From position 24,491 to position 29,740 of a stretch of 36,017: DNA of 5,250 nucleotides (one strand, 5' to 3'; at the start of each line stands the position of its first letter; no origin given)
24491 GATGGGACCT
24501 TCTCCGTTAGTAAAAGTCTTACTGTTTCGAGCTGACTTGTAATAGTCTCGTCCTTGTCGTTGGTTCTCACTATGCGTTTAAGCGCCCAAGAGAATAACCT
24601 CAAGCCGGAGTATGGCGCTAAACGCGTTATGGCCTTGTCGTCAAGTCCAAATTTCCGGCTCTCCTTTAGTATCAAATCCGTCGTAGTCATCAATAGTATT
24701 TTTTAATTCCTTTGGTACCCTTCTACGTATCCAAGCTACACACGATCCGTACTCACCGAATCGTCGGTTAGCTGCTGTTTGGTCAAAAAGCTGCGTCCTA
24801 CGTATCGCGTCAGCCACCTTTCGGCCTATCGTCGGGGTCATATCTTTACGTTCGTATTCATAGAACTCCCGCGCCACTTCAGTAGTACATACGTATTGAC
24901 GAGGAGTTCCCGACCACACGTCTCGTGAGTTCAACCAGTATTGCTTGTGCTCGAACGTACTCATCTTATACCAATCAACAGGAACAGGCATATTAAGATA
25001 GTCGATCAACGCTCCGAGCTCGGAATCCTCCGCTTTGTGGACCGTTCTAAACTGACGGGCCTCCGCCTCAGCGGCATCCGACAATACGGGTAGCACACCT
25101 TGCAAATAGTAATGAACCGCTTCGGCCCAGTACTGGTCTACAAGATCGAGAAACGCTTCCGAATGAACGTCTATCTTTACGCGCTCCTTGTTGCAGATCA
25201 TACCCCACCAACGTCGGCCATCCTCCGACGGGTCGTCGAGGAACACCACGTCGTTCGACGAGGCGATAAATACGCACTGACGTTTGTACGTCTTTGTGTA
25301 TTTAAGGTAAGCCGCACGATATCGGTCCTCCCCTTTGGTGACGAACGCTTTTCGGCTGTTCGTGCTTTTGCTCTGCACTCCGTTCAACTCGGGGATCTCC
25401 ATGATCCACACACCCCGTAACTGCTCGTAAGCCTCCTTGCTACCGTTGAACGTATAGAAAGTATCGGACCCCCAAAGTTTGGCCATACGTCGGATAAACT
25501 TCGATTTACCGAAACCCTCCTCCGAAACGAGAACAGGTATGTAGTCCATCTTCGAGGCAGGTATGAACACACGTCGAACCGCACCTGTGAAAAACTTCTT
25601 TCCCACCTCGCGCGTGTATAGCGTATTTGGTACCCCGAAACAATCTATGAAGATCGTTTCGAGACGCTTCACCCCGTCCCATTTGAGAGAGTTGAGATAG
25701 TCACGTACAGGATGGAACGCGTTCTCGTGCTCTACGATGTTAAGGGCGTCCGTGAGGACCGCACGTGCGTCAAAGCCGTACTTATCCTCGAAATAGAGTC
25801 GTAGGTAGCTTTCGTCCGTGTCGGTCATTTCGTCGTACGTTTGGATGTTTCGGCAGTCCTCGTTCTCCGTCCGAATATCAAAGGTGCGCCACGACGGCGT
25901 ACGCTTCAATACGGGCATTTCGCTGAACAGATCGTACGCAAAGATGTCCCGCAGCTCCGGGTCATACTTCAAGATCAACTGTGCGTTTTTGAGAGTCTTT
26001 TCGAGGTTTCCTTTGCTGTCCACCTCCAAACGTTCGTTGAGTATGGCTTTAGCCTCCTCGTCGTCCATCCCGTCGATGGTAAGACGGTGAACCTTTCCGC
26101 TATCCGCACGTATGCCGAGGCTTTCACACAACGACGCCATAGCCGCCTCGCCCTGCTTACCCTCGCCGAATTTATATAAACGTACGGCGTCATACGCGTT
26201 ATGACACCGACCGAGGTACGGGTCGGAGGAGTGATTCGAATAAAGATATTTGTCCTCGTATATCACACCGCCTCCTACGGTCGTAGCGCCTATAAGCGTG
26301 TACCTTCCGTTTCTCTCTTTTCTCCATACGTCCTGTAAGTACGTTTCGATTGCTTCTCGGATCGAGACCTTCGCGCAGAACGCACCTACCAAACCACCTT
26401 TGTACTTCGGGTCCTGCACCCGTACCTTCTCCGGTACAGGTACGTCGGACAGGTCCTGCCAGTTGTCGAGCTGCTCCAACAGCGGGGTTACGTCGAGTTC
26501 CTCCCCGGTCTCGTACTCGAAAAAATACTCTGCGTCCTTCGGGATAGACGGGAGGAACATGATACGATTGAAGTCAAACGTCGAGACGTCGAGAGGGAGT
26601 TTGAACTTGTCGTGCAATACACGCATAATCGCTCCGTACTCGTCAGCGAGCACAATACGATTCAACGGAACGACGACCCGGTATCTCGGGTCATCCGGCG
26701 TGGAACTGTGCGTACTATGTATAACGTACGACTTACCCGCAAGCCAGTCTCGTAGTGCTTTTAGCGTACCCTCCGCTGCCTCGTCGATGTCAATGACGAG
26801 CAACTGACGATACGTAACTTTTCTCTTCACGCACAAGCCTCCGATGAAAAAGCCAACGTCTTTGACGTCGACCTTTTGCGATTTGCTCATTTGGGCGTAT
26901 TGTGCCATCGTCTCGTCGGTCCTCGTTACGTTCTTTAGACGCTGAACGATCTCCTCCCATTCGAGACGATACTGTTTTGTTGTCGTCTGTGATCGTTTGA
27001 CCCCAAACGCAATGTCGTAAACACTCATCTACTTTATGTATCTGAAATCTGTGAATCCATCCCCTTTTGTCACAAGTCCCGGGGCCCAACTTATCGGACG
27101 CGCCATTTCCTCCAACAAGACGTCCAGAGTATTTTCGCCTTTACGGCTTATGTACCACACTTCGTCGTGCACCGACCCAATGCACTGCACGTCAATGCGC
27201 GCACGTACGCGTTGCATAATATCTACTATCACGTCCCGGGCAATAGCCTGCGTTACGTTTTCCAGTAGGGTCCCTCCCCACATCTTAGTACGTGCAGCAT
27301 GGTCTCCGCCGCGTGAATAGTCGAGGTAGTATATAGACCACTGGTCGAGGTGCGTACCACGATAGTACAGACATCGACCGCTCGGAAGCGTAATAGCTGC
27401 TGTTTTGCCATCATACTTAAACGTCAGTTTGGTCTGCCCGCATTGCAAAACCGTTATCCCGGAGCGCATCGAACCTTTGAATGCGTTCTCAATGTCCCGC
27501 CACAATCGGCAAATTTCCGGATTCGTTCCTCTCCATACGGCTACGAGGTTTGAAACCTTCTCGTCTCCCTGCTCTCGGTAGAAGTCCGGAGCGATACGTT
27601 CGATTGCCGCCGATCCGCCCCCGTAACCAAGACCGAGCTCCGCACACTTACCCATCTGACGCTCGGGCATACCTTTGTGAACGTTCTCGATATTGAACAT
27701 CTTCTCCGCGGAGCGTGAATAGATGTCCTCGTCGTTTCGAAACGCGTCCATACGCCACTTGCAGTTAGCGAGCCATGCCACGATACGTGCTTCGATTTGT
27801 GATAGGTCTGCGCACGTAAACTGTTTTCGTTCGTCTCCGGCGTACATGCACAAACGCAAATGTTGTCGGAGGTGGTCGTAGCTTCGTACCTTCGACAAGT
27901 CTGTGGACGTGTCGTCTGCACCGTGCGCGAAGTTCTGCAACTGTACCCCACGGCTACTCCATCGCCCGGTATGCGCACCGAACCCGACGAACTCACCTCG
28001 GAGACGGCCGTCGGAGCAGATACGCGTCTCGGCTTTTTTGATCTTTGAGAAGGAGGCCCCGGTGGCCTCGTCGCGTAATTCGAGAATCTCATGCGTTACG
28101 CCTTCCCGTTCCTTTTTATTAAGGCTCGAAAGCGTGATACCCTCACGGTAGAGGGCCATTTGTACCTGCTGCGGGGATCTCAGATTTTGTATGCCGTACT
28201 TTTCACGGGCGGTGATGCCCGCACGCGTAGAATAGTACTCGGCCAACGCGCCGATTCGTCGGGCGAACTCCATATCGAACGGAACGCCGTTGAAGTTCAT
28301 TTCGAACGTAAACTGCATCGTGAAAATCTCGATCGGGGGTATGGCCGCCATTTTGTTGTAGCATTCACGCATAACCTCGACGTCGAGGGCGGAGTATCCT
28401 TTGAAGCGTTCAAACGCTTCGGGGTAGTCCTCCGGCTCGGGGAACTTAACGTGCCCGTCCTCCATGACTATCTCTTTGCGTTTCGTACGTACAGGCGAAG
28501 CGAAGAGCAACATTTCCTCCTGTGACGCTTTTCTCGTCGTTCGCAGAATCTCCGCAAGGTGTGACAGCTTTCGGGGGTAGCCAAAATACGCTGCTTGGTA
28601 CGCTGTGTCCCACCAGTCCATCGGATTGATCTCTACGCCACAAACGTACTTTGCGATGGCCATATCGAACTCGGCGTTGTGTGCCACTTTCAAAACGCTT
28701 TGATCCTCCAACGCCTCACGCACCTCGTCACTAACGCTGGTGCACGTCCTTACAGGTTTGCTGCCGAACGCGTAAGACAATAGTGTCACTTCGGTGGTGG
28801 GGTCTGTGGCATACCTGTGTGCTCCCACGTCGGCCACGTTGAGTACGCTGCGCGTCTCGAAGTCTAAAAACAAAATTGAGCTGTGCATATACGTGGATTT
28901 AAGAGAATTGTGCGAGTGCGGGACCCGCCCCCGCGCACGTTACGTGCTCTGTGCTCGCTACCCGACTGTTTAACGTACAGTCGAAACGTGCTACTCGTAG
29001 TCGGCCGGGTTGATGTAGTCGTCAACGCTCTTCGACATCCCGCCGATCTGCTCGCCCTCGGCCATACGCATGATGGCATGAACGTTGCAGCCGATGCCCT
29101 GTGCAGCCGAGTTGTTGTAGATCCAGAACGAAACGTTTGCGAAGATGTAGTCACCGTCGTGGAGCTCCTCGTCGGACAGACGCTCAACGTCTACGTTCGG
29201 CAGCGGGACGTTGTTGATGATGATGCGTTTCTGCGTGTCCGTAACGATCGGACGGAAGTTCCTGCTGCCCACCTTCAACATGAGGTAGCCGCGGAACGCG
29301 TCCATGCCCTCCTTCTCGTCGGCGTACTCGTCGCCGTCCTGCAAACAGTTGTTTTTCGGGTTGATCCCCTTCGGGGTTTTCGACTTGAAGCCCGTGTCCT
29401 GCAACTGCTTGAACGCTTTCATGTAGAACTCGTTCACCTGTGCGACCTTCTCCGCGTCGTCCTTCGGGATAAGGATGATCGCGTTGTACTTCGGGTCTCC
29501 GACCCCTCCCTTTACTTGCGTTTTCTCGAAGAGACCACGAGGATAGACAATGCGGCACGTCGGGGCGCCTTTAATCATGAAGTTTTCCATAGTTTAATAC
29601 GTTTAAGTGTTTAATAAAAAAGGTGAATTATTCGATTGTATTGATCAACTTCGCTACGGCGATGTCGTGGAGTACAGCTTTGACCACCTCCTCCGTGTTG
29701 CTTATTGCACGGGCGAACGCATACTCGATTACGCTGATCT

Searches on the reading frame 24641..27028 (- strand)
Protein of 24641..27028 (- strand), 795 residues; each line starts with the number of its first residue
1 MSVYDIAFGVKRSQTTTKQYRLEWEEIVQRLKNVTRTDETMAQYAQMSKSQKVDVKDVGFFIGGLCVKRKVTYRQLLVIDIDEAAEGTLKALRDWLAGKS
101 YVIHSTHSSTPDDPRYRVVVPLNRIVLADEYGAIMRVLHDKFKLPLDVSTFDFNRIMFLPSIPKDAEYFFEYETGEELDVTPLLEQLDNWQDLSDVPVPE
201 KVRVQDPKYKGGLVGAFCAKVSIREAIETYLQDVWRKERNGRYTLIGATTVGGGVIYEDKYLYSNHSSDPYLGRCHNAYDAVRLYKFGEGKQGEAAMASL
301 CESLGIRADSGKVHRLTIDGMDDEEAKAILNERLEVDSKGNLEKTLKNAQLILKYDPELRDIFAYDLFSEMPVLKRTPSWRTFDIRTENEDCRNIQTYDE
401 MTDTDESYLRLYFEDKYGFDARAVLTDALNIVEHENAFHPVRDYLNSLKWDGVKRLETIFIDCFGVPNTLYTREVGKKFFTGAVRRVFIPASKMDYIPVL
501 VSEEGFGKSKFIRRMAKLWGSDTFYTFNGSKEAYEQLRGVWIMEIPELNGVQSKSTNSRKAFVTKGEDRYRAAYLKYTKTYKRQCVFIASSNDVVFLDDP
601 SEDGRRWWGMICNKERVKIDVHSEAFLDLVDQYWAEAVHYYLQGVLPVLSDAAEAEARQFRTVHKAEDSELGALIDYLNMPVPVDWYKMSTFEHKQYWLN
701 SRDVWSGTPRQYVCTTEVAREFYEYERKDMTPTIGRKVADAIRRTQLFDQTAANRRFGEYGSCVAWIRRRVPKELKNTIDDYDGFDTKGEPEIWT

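Call 9: search_protein_families(library=phrogs, proteins=[window:24641-27028:-])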
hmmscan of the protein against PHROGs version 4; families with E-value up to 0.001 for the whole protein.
window:24641-27028:- (795 aa): 11 families
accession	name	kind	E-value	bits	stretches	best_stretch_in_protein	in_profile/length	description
phrog_256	-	DNA, RNA and nucleotide metabolism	2e-199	666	1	5-769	7-795/798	DNA helicase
phrog_1313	-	DNA, RNA and nucleotide metabolism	2.8e-100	337.9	1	332-758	140-545/568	DNA helicase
phrog_9765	-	DNA, RNA and nucleotide metabolism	6.6e-73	247.1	1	4-293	19-325/939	DNA primase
phrog_15962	-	DNA, RNA and nucleotide metabolism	5.6e-35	121.8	1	324-683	385-739/835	DNA primase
phrog_16593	-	DNA, RNA and nucleotide metabolism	1.7e-28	100.4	1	423-637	486-697/823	DNA primase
phrog_2249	-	DNA, RNA and nucleotide metabolism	4.3e-24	86.2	1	418-707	457-739/802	DNA primase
phrog_36873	-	DNA, RNA and nucleotide metabolism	2.4e-16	59.7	1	424-644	476-690/1082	DNA helicase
phrog_3228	-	DNA, RNA and nucleotide metabolism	2.4e-13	50.3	1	10-190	10-205/766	replicative helicase-primase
phrog_4630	-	DNA, RNA and nucleotide metabolism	5.8e-11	42.7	1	449-614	195-367/581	DNA primase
phrog_2135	-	DNA, RNA and nucleotide metabolism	1.7e-05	24.3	1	75-157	519-601/713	DNA primase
phrog_17236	-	DNA, RNA and nucleotide metabolism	3.6e-05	23.4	1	50-152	458-557/646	DNA primase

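Call 38: search_dna_similar(query=window:24641-27028:-, collection=phages, mode=protein, max_rows=15)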
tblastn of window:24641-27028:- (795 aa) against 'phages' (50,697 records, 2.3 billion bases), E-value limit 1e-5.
Records with a match: 742; places in all: 744; records where one place covers at least 80% of the query: 336.
Best place of each record, by identity: <60% 742.
By first word of the organism name: Streptococcus 190; Bacteroides 105; Staphylococcus 97; Xanthomonas 29; Bacteriophage 25; Phocaeicola 24; Paenibacillus 24; Rhodobacter 23; Leuconostoc 22; Corynebacterium 15; and 62 more.
By host as written in the record: - 52; Staphylococcus aureus 38; Rhodobacter capsulatus YW1 23; Corynebacterium xerosis 13; Paenibacillus larvae 2017 10; Bacteroides thetaiotaomicron VPI-5482 10; Ruegeria pomeroyi DSS-3 10; Bacteroides thetaiotaomicron DA638 8; and 403 more.
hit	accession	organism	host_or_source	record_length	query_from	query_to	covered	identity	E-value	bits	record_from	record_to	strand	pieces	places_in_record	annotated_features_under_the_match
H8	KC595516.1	Brevibacillus phage Emery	Brevibacillus laterosporus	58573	2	761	96%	36.4%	1e-129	432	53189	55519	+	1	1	virulence-associated E family protein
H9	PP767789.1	Clostridioides phage phiCDKH02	Clostridioides difficile CD500-12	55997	6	769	96%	35.0%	7e-134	445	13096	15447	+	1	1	virulence-associated E family protein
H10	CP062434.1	Staphylococcus phage ECel-2020h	Staphylococcus aureus NAS_NP_157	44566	7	768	96%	34.8%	6e-132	439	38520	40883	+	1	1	record has no annotation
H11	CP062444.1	Staphylococcus phage ECel-2020e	Staphylococcus aureus NAS_AN_142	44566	7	768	96%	34.8%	6e-132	439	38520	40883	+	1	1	record has no annotation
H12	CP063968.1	Clostridium phage CWou-2020b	Clostridium botulinum BKT2873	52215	6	772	96%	34.5%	2e-133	444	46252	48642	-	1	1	hypothetical protein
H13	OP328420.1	Staphylococcus phage phiSa2wa-st923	Staphylococcus aureus subsp. aureus ...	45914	7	775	97%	34.4%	3e-131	437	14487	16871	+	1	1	virulence-associated E family protein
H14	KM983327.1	Clostridium phage phiCT453A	Clostridium tetani ATCC 453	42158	6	769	96%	34.6%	8e-125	419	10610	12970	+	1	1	virulence-associated E domain-containing protein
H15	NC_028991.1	Clostridium phage phiCT453A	Clostridium tetani ATCC 453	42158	6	769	96%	34.6%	8e-125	419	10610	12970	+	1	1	DNA helicase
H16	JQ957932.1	Staphylococcus phage StauST398-2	Staphylococcus aureus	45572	7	768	96%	34.7%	2e-134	446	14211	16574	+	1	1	virE: virulence-associated protein E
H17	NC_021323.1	Staphylococcus phage StauST398-2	Staphylococcus aureus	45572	7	768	96%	34.7%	2e-134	446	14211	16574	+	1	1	virE: DNA helicase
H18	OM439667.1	Staphylococcus phage vB_SauS_690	Staphylococcus aureus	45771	7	768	96%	34.7%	1e-132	442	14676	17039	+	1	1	virulence-associated protein E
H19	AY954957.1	Staphylococcus phage 47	-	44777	7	768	96%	34.7%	1e-132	441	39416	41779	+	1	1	ORF002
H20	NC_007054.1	Staphylococcus phage 47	Staphylococcus aureus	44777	7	768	96%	34.7%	1e-132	441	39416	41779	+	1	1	DNA helicase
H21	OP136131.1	Staphylococcus phage phiSa2wa-st5.7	Staphylococcus aureus 15129 ST5-MRSA-IV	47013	7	768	96%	34.7%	1e-132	441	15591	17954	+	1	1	virulence-associated E family protein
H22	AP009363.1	Staphylococcus phage phi2958PVL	Staphylococcus aureus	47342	7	768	96%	34.7%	2e-131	438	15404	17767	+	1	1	VirE: virulence-associated protein E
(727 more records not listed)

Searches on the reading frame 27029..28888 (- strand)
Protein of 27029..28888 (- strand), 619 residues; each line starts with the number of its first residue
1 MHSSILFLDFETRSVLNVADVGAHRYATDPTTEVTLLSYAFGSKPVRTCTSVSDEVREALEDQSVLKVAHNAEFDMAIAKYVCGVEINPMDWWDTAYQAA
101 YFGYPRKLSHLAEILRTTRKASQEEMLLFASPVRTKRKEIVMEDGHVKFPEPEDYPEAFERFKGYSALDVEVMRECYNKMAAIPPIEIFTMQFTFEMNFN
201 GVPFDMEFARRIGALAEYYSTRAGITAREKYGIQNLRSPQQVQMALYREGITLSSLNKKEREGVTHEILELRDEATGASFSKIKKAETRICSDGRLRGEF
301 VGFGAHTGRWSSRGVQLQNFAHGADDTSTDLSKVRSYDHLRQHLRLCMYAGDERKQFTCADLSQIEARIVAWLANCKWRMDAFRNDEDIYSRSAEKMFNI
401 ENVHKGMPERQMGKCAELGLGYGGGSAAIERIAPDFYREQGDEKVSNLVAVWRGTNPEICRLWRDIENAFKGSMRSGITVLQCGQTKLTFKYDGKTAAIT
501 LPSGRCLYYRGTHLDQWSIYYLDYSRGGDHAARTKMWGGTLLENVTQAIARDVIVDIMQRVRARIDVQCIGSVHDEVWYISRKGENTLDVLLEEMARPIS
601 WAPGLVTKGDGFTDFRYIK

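Call 9: search_protein_families(library=phrogs, proteins=[window:27029-28888:-])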
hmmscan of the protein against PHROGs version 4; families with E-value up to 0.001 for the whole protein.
window:27029-28888:- (619 aa): 4 families
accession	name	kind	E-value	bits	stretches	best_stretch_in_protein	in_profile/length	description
phrog_17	-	DNA, RNA and nucleotide metabolism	4.5e-89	300.9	1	1-615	668-1228/1445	DNA polymerase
phrog_10285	-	DNA, RNA and nucleotide metabolism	1.1e-51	176.8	1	328-618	29-319/321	DNA polymerase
phrog_7766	-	DNA, RNA and nucleotide metabolism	5.4e-29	101.9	1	443-619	6-185/186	DNA polymerase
phrog_403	-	DNA, RNA and nucleotide metabolism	7.3e-05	22.8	1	68-182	145-248/321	DNA polymerase exonuclease subunit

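Call 51: search_dna_similar(query=window:27029-28888:-, collection=phages, mode=protein, max_rows=12)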
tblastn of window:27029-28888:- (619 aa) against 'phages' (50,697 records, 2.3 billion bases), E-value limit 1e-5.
Records with a match: 1926; places in all: 1933; records where one place covers at least 80% of the query: 1301.
Best place of each record, by identity: <60% 1926.
By first word of the organism name: Salmonella 446; Escherichia 255; Mycobacterium 135; Streptococcus 132; Bacteroides 105; Staphylococcus 84; Xanthomonas 60; Microbacterium 59; Enterococcus 48; Vibrio 47; and 101 more.
By host as written in the record: Escherichia coli 137; - 126; Mycobacterium smegmatis mc2 155 99; Salmonella enterica subsp. enterica serovar Typhimurium 73; Salmonella enterica 73; Salmonella enterica subsp. enterica serovar Enteritidis 58; Salmonella sp. 48; Vibrio lentus 34; and 597 more.
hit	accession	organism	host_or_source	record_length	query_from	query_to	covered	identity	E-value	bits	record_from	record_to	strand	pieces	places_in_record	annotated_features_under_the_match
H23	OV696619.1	Glutamicibacter phage Montesquieu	French washed-rind cheese surface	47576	5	619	99%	32.8%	2e-74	266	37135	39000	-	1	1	DNA polymerase I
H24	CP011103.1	Listeria phage LWP01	Listeria weihenstephanensis WS 4560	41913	1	619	100%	32.2%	2e-77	274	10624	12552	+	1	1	DNA polymerase | hypothetical protein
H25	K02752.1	Bacillus phage SPO2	-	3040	6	615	99%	32.3%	9e-80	276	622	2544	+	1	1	DNA polymerase (gene L; ttg start codon)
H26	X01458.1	Bacillus phage SPO2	-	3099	6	615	99%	32.3%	1e-79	276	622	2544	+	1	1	unnamed protein product; SP02 DNA polymerase (aa 1-648)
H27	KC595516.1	Brevibacillus phage Emery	Brevibacillus laterosporus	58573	3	619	100%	31.7%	1e-70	254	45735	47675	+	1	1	DNA-directed DNA polymerase, family A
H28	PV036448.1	phage NatCom_34192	human feces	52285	1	612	99%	31.8%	9e-67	243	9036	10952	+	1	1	hypothetical protein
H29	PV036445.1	Evtepia phage NatCom_42594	Evtepia sp. 900546255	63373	1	612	99%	31.7%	1e-68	248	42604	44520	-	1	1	DNA polymerase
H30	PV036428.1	phage NatCom_18656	human feces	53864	1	612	99%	31.7%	2e-68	248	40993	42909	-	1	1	DNA polymerase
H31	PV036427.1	Evtepia phage NatCom_11697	Evtepia sp.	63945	1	612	99%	31.7%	2e-68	248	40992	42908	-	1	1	DNA polymerase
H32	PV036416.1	phage NatCom_3357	human feces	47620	6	619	99%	31.5%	1e-68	248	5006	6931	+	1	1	DNA polymerase | nucleoside 2-deoxyribosyltransferase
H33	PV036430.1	phage NatCom_20922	human feces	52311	1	612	99%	31.6%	1e-67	245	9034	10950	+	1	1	hypothetical protein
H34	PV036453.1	Syntrophomonadaceae phage IMGVR 15540650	Syntrophomonadaceae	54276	6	612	98%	31.7%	3e-71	256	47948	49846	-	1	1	hypothetical protein (x2)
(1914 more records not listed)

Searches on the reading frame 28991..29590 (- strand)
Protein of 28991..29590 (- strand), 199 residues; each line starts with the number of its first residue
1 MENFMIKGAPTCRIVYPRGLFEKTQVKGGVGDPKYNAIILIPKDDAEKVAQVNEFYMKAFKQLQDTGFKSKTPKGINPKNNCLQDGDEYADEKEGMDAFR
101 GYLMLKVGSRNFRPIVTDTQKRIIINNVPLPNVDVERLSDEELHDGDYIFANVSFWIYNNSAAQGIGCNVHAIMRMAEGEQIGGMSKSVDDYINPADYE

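Call 35: search_protein_families(library=phrogs, proteins=[window:28991-29590:-], max_evalue=0.001)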
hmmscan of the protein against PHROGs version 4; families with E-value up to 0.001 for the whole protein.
window:28991-29590:- (199 aa): 1 family
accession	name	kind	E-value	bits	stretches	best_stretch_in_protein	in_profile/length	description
phrog_112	-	DNA, RNA and nucleotide metabolism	2.7e-21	77.4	1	20-191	34-190/265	Gp2.5-like ssDNA binding protein and ssDNA annealing protein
